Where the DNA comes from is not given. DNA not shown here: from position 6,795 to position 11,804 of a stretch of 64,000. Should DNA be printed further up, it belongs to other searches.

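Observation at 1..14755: Four-gene, stop/start-overlapping restriction-like operon (SNF2 helicase, NPPW N6-methyltransferase, 2287-aa DExH–DUF1998 helicase, downstream gene) resembling DISARM class 1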

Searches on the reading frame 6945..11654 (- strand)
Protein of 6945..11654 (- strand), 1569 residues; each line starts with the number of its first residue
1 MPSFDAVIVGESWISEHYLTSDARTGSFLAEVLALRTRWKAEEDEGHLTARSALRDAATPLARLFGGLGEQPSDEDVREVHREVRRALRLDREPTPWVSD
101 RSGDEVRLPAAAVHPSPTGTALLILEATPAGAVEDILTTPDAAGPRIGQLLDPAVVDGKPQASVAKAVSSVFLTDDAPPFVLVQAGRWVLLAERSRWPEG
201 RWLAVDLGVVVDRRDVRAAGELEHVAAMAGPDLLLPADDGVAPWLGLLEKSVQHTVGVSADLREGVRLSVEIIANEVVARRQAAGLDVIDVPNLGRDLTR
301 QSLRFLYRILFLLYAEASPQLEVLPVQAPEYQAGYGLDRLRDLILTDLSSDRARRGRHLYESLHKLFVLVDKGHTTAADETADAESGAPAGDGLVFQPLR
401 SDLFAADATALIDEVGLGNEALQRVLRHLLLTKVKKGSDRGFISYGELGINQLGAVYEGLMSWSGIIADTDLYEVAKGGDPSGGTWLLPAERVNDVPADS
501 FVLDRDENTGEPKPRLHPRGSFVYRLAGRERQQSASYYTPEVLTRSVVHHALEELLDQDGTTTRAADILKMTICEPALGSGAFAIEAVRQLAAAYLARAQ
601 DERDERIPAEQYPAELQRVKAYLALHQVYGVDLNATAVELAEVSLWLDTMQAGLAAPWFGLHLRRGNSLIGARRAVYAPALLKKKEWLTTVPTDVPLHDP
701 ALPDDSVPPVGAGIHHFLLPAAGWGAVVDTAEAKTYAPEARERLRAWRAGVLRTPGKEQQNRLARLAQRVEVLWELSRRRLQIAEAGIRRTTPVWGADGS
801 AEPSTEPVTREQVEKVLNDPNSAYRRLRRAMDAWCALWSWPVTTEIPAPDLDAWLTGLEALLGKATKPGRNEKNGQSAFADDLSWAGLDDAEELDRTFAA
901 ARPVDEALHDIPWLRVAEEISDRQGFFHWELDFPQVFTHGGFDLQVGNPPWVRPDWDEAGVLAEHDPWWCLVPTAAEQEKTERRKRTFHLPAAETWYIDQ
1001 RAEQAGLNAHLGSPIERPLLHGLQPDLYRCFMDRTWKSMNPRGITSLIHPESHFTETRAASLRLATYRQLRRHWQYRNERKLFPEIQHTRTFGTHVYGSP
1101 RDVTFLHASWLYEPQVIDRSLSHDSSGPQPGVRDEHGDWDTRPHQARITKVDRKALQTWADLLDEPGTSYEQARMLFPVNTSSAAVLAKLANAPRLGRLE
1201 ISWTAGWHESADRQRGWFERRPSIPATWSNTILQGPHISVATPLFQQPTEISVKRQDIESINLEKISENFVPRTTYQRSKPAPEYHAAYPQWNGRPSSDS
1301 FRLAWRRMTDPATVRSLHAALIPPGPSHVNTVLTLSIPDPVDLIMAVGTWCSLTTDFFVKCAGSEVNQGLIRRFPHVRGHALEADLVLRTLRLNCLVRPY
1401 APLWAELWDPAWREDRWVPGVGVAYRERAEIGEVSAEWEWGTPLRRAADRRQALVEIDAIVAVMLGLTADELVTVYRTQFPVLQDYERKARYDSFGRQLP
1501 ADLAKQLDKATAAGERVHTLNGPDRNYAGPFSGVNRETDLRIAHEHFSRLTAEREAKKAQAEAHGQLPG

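Call 7: search_protein_families(library=pfam, proteins=[window:6945-11654:-], max_evalue=0.01)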
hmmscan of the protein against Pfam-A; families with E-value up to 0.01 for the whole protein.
window:6945-11654:- (1569 aa): 3 families
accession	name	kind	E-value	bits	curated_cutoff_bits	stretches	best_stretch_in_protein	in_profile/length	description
PF07669.17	Eco57I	-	9e-15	55.6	25.3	1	626-955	1-88/171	Eco57I restriction-modification methylase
PF20473.4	MmeI_Mtase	-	2.9e-06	27.1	27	1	567-652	17-89/259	MmeI, DNA-methyltransferase domain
PF02384.22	N6_Mtase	-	0.0037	17.1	20.4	0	525-648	16-100/311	N-6 DNA Methylase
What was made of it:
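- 6945..11654 (-): armB: PglX/type IIG-like N6-adenine DNA methyltransferase, 1569 aa. Pfam gives Eco57I and MmeI_Mtase (call 7).
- Pfam gives Eco57I and MmeI_Mtase hits (call 7).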

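Call 8: search_protein_families(library=padloc, proteins=[window:6945-11654:-], max_evalue=0.01)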
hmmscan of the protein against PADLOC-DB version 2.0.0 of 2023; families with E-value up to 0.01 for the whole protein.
window:6945-11654:- (1569 aa): 28 families (the best 25 are shown)
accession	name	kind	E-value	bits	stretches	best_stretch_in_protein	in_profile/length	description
PDLC03611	REase_MTase_IIG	-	0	1330.8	1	1-1548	1-1526/1532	Type IIG restriction enzyme-methyltransferase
PDLC03614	REase_MTase_IIG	-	2.8e-170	566.7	1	164-1497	163-1505/1584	Type IIG restriction enzyme-methyltransferase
PDLC02643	DrmMI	-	1.1e-52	177.3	3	513-674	535-721/1347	DrmMI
PDLC02638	DrmMI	-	5.8e-38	128.6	3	513-674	534-720/935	DrmMI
PDLC03622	REase_MTase_IIG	-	5.7e-25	84.9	3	912-970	797-857/1524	Type IIG restriction enzyme-methyltransferase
PDLC02639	DrmMI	-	7e-23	78.8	1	513-674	230-389/803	DrmMI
PDLC02644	DrmMI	-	1.1e-21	74.5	2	513-674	45-231/988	DrmMI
PDLC02645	DrmMI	-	7.2e-20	68.8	2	514-675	530-716/772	DrmMI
PDLC03620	REase_MTase_IIG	-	1.1e-18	64.3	2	247-480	312-527/1378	Type IIG restriction enzyme-methyltransferase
PDLC03618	REase_MTase_IIG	-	3e-18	62.6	2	514-674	530-715/1429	Type IIG restriction enzyme-methyltransferase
PDLC03613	REase_MTase_IIG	-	3.2e-15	52.9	1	401-673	345-616/1250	Type IIG restriction enzyme-methyltransferase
PDLC03609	REase_MTase_IIG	-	3.3e-14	49.6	2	568-672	434-534/1066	Type IIG restriction enzyme-methyltransferase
PDLC03604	REase_MTase_IIG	-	2.1e-13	47.3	2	533-651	356-474/1011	Type IIG restriction enzyme-methyltransferase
PDLC03629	REase_MTase_IIG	-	2.1e-13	47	2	566-672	431-536/1182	Type IIG restriction enzyme-methyltransferase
PDLC02646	DrmMI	-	3.5e-10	36.7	2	913-952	251-293/792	DrmMI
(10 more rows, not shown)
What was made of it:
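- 6945..11654 (-): PADLOC REase_MTase_IIG PDLC03611 matches over the full length at 1330 bits (call 8).
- On DISARM class 1: DrmMI scores 1.1e-52 over partial stretches, whereas the IIG-type model matches the full length (call 8).
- The PADLOC model REase_MTase_IIG PDLC03611 matches the whole 1569-aa protein at 1330 bits (call 8).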

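Call 10: search_protein_families(library=ncbifam, proteins=[window:6945-11654:-], max_evalue=0.01)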
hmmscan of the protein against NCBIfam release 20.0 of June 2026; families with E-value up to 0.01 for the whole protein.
window:6945-11654:- (1569 aa): 4 families
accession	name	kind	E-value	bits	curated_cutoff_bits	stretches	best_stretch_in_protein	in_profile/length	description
NF033451.1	BREX_2_MTaseX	equivalog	6.7e-06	24.1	400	1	527-676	188-322/1185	BREX-2 system adenine-specific DNA-methyltransferase PglX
NF033452.1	BREX_1_MTaseX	exception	1.1e-05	23.5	500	1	557-650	307-380/1210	BREX-1 system adenine-specific DNA-methyltransferase PglX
NF033455.1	BREX_6_MTaseX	exception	1.3e-05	22.9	900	1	556-651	315-402/1319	BREX-6 system adenine-specific DNA-methyltransferase PglX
TIGR02987.1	met_A_Alw26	exception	0.0003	19.6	353.5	0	1013-1089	172-238/523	Alw26I/Eco31I/Esp3I family type II restriction adenine-specific DNA-methyltransferase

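Call 19: search_solved_structures(query=window:6945-11654:-, max_evalue=0.001)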
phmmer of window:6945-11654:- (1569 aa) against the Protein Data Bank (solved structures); distinct sequences matched with E-value up to 0.001: 0.

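Call 64: find_related_loci(query=A3, collection=genome_contigs, flank=10000)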
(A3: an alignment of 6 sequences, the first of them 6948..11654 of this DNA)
Query A3 (1569 aa) in genome_contigs; peptide patterns used: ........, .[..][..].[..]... (x = any residue, [..] = any of these).
598 stretches matched a pattern (row limit reached: there are more); 594 encode a relative of the query (tblastn E <= 1e-3); the best 80 are kept; 80 distinct loci.
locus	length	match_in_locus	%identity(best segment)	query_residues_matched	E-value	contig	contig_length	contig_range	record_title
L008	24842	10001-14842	69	1-1550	0e+0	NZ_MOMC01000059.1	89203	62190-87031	Pseudofrankia asymbiotica strain NRRL B-16386 contig_60, whole genome shotgun sequence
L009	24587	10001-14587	58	1-1553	0e+0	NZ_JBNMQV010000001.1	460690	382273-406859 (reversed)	Mycolicibacterium celeriflavum strain JTCC_040 contig00001, whole genome shotgun sequence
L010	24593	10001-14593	57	1-1556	0e+0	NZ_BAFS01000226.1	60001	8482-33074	Nocardia asiatica NBRC 100129, whole genome shotgun sequence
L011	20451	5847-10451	57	1-1554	0e+0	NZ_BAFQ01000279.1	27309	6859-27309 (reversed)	Nocardia aobensis NBRC 100429, whole genome shotgun sequence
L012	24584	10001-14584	58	1-1550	0e+0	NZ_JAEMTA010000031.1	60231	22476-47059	MAG: Mycolicibacterium sp. isolate SupBloom_Metag_024 NODE_144_length_60231_cov_87.181385, whole genome shotgun sequence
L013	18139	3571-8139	58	1-1547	0e+0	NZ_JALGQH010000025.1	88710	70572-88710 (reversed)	Rhodococcus sp. ARC_M6 NODE_25_length_88710_cov_31.306955, whole genome shotgun sequence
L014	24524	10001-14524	58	1-1548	0e+0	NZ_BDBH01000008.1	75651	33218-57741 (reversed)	Nocardia harenae NBRC 108248, whole genome shotgun sequence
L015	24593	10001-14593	56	1-1556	0e+0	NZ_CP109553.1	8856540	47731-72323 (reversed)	Nocardia sp. NBC_01388 chromosome, complete genome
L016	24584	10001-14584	56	1-1554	0e+0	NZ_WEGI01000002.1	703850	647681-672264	Nocardia aurantia strain RB56 NRB56_2, whole genome shotgun sequence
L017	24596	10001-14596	56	3-1561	0e+0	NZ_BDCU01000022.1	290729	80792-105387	Nocardia fusca NBRC 14340, whole genome shotgun sequence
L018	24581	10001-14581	56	1-1554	0e+0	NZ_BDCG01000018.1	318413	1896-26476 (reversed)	Nocardia flavorosea NBRC 108225, whole genome shotgun sequence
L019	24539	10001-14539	54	1-1548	0e+0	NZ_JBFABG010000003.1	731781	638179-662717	Actinosynnema sp. NPDC023587 NPDC023587_95_E3.ctg-0003, whole genome shotgun sequence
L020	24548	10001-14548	54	1-1548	0e+0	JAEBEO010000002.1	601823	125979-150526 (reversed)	UNVERIFIED_CONTAM: Amycolatopsis sp. cmx-4-19 cmx-4-19_NODE_2_length_601823_cov_38.569989, whole genome shotgun sequence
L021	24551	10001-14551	53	1-1554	0e+0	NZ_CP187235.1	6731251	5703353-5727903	Actinokineospora sp. G85 chromosome, complete genome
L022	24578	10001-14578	53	4-1559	0e+0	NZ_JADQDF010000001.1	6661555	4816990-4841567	Pseudonocardia oceani strain KRD185 1, whole genome shotgun sequence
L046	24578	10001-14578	46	4-1549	0e+0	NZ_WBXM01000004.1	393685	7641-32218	Haloechinothrix sp. LS1_15 NODE_4_length_393685_cov_94.7432, whole genome shotgun sequence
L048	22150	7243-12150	45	1-1567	0e+0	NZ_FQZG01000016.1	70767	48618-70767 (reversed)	Tessaracoccus bendigoensis DSM 12906, whole genome shotgun sequence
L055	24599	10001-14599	45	4-1555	0e+0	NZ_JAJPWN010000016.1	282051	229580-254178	Amycolatopsis sp. lyj-23 NODE_16_length_282051_cov_13.037116, whole genome shotgun sequence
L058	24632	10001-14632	56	1-1569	0e+0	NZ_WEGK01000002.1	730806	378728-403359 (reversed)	Nocardia macrotermitis strain RB20 NRB20_2, whole genome shotgun sequence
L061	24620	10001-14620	46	3-1501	0e+0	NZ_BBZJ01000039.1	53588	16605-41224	Streptomyces sp. TP-A0356, whole genome shotgun sequence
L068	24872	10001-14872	44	3-1569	0e+0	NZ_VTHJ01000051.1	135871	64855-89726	Streptomyces tailanensis strain TRM68348 scaffold51, whole genome shotgun sequence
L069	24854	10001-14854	44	3-1569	0e+0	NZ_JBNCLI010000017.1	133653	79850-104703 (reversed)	Streptomyces sp. DT224 NODE_17_length_133653_cov_27.667657, whole genome shotgun sequence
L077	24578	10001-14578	58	1-1550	0e+0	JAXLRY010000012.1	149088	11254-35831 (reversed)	MAG: Mycobacterium sp. isolate STL-ACT21 C1.328.fa-12, whole genome shotgun sequence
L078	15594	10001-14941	40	3-1548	0e+0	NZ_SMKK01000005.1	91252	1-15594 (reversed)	Actinomadura sp. 7K507 NODE_5_length_91252_cov_18.1311, whole genome shotgun sequence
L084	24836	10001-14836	40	4-1561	0e+0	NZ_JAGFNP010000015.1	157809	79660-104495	Glycomyces niveus strain NEAU-S30 Scaffold15, whole genome shotgun sequence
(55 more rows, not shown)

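Call 73: search_protein_families(library=pfam, proteins=[L010:14678-16069:+, L010:16970-18361:-, L013:8407-9099:+, L013:9112-10497:+, L013:10987-12006:+, L048:12363-14228:-, L048:14461-15333:-, L048:15330-16709:-, L077:15662-16471:-, L077:16395-17756:-], max_evalue=0.001)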
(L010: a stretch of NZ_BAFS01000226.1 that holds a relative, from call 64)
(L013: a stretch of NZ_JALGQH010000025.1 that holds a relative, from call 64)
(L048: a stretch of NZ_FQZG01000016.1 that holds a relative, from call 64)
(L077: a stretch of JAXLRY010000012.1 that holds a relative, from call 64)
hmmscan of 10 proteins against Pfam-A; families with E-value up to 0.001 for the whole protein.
L010:14678-16069:+ (463 aa): 0 families

L010:16970-18361:- (463 aa): 2 families
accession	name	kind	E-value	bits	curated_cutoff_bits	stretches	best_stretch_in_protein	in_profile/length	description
PF19054.6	DUF5753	-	4.3e-48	163.8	23.4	1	270-456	2-178/178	Domain of unknown function (DUF5753)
PF13560.12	HTH_31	-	6.7e-13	49.2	27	1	183-243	2-62/64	Helix-turn-helix domain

L013:8407-9099:+ (230 aa): 1 family
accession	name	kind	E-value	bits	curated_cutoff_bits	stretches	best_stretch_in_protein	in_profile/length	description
PF18160.6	SLATT_5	-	2.9e-27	95.7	29.5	1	35-229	6-191/192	SMODS and SLOG-associating 2TM effector domain family 5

L013:9112-10497:+ (461 aa): 1 family
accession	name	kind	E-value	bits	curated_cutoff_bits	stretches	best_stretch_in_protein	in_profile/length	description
PF00078.32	RVT_1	-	3.1e-20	73.2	29.6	1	75-276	6-204/205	Reverse transcriptase (RNA-dependent DNA polymerase)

L013:10987-12006:+ (339 aa): 3 families
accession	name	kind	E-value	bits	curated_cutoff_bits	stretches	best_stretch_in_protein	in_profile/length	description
PF08965.17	Aca2_YdiL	-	2.3e-05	25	23.8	1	62-115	7-62/118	Aca2/YdiL-like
PF13560.12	HTH_31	-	4.7e-05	24.1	27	1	63-99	8-45/64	Helix-turn-helix domain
PF01381.28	HTH_3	-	0.00043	20.7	23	1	63-111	3-51/55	Helix-turn-helix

L048:12363-14228:- (621 aa): 3 families
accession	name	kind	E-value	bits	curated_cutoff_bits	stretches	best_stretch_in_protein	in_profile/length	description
PF13304.12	AAA_21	-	1.5e-16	61.8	27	2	255-361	194-303/304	AAA domain, putative AbiEii toxin, Type IV TA system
PF13175.12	AAA_15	-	7.4e-07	29.5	32.1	0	281-361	294-374/374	AAA ATPase domain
PF02463.25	SMC_N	-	2e-05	24.6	40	0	31-49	26-44/220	RecF/RecN/SMC N terminal domain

L048:14461-15333:- (290 aa): 0 families

L048:15330-16709:- (459 aa): 7 families
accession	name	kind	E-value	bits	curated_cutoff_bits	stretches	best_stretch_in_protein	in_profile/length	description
PF13304.12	AAA_21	-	2.9e-22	80.5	27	2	286-446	148-303/304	AAA domain, putative AbiEii toxin, Type IV TA system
PF13175.12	AAA_15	-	3.2e-10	40.6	32.1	1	364-443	291-371/374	AAA ATPase domain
PF02463.25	SMC_N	-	4.6e-07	29.9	40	1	50-447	27-203/220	RecF/RecN/SMC N terminal domain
PF00005.33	ABC_tran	-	1.3e-05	26.2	25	1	49-74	13-38/137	ABC transporter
PF13191.12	AAA_16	-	6.4e-05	24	32.6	1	43-168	19-119/167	AAA ATPase domain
PF13476.12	AAA_23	-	9.5e-05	23.5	27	1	47-96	19-68/201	AAA domain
PF13464.11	RodZ_C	-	0.00065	20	23.9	0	114-141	9-36/72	RodZ C-terminal domain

L077:15662-16471:- (269 aa): 1 family
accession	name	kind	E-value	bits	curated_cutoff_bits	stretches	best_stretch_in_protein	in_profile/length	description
PF07804.18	HipA_C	-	4.6e-08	33.4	30.5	0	173-223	117-163/213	HipA-like C-terminal domain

L077:16395-17756:- (453 aa): 1 family
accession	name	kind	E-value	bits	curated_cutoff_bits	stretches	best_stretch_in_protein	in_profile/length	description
PF02720.22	DUF222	-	1.3e-10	41.6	24.4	1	39-333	5-306/306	Domain of unknown function (DUF222)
